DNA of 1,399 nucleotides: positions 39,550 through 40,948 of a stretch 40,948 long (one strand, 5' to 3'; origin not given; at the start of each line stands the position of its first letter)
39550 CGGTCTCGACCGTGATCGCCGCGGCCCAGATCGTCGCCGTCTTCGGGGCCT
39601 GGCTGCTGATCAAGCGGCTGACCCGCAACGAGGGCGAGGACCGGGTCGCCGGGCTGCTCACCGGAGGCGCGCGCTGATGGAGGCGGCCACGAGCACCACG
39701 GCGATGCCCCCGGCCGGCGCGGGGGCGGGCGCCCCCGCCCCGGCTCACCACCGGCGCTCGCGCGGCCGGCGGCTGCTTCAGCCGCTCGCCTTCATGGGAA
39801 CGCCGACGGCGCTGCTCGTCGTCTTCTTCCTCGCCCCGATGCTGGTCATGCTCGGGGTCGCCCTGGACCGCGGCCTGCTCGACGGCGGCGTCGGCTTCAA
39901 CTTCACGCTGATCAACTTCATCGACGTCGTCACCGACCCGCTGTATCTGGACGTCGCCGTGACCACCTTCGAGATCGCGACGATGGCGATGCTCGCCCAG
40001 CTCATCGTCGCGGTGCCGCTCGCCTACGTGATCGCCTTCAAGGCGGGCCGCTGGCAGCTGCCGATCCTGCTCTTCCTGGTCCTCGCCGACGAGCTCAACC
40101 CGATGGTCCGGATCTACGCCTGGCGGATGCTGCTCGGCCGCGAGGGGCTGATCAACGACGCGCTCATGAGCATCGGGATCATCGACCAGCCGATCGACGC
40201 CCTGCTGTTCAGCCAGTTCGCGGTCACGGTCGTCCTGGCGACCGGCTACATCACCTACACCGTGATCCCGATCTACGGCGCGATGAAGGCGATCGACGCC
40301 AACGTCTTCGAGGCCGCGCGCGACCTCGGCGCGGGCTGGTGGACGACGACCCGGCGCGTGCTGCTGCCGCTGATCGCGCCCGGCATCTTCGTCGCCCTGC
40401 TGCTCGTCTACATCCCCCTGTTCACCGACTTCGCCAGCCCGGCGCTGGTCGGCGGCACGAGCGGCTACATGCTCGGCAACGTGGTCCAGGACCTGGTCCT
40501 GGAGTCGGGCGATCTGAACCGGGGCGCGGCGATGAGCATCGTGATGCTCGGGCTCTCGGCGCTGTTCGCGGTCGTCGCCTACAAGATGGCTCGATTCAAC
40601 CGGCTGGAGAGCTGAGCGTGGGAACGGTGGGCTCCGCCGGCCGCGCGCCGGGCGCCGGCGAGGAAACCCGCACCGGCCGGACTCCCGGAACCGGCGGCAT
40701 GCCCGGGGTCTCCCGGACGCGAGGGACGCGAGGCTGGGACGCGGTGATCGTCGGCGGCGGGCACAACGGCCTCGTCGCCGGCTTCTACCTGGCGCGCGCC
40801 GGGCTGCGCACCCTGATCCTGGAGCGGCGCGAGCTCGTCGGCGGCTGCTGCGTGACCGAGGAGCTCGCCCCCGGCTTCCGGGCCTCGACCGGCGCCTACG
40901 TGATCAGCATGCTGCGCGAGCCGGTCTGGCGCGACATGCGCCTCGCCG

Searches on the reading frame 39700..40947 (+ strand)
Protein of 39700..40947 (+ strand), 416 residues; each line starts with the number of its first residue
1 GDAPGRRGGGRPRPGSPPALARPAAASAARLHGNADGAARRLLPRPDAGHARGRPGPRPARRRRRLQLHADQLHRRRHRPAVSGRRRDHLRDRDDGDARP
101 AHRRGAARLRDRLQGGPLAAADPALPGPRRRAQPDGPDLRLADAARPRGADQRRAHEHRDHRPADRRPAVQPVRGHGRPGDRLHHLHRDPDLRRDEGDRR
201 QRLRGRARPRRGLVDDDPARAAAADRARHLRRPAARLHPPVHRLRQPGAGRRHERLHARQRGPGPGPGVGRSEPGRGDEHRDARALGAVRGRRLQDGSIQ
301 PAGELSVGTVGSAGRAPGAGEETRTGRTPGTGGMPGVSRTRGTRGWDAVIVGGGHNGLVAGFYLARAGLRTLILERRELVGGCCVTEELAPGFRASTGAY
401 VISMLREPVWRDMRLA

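Call 66: search_protein_families(library=pfam, proteins=[window:39700-40947:+], max_evalue=0.01)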
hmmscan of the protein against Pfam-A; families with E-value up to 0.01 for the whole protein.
window:39700-40947:+ (416 aa): 8 families
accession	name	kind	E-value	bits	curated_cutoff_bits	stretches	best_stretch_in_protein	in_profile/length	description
PF13450.12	NAD_binding_8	-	1.9e-12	47.7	21.9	1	350-412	1-63/68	NAD(P)-binding Rossmann-like domain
PF12831.13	FAD_oxidored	-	3.1e-06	27.2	27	1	347-390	1-44/416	FAD dependent oxidoreductase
PF01593.30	Amino_oxidase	-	3.4e-06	27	19.8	1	357-411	3-56/443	Flavin containing amine oxidoreductase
PF01946.23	Thi4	-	4.7e-05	23.2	26.2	1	347-383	19-56/235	Thi4 family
PF01494.25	FAD_binding_3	-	0.00021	21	22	1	347-378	3-34/349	FAD binding domain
PF07992.20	Pyr_redox_2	-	0.00065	19.6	26.1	1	347-389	2-45/291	Pyridine nucleotide-disulphide oxidoreductase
PF00890.30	FAD_binding_2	-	0.001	18.8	20.4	1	347-383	1-37/414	FAD binding domain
PF01134.28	GIDA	-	0.0052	16.3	22.1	1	347-374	1-28/391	Glucose inhibited division protein A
